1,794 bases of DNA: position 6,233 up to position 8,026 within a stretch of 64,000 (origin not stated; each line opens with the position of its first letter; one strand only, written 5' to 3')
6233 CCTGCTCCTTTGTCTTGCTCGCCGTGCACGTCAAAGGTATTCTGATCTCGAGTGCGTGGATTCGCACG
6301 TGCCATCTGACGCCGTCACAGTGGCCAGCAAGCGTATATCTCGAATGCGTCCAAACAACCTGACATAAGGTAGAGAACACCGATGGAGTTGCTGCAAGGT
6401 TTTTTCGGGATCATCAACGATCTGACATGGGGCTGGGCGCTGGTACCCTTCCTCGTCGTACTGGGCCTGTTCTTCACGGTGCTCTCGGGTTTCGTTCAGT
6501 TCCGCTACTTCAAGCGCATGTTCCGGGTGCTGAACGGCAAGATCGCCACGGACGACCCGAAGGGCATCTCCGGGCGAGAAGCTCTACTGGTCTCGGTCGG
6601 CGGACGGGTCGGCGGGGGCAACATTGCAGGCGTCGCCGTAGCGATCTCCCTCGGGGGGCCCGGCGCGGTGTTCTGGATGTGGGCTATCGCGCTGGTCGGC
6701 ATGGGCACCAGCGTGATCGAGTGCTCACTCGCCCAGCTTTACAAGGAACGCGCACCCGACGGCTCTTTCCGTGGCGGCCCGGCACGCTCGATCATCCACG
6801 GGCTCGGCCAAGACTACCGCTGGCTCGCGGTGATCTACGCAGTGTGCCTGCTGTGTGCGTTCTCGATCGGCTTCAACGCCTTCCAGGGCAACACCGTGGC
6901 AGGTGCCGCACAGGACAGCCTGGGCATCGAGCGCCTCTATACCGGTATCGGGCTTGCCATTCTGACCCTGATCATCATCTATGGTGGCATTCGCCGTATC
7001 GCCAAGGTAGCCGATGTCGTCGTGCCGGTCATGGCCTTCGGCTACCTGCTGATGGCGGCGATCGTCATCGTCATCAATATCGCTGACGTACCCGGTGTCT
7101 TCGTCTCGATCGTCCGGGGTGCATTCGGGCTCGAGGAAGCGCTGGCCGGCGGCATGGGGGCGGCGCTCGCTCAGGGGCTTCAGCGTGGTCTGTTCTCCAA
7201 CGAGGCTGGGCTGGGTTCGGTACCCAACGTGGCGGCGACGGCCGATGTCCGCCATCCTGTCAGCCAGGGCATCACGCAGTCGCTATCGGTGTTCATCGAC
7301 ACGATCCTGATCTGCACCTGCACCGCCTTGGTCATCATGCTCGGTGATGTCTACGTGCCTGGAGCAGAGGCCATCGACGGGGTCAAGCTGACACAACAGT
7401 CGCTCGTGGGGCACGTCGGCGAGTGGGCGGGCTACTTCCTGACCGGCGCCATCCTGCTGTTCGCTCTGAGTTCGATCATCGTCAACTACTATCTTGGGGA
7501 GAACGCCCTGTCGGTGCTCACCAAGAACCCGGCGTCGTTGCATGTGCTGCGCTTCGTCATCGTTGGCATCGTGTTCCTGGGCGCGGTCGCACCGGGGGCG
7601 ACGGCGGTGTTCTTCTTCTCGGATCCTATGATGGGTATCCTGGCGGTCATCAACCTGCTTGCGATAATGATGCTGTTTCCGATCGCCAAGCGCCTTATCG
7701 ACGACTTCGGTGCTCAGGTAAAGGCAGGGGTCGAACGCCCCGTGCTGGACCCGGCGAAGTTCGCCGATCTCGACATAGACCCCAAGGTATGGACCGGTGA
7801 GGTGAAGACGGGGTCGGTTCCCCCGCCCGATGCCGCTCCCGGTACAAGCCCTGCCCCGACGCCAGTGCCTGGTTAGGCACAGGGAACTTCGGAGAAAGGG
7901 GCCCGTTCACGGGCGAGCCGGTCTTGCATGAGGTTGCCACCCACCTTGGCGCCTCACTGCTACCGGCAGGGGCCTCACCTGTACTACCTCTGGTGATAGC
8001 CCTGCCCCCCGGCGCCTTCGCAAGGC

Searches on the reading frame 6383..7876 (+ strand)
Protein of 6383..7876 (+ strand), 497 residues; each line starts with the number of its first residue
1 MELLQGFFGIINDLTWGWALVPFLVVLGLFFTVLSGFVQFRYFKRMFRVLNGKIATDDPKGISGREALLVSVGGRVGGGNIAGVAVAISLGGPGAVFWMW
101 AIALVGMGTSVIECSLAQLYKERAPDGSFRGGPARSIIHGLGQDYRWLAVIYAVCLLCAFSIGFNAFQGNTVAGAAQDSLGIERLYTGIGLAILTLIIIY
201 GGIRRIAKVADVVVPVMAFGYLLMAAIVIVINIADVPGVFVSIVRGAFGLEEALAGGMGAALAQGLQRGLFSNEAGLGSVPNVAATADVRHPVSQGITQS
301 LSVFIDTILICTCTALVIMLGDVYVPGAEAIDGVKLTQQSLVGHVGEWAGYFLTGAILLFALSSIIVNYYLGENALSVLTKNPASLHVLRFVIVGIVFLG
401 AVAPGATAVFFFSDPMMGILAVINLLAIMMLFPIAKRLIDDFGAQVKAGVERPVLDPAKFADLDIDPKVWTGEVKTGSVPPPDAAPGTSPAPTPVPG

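Call 61: search_protein_families(library=pfam, proteins=[window:6383-7876:+], max_evalue=0.00001)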
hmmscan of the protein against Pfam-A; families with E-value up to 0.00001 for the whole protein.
window:6383-7876:+ (497 aa): 1 family
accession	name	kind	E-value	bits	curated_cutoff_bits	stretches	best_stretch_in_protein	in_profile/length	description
PF01235.23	Na_Ala_symp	-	1.3e-137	459.7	24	1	56-454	7-391/392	Sodium:alanine symporter family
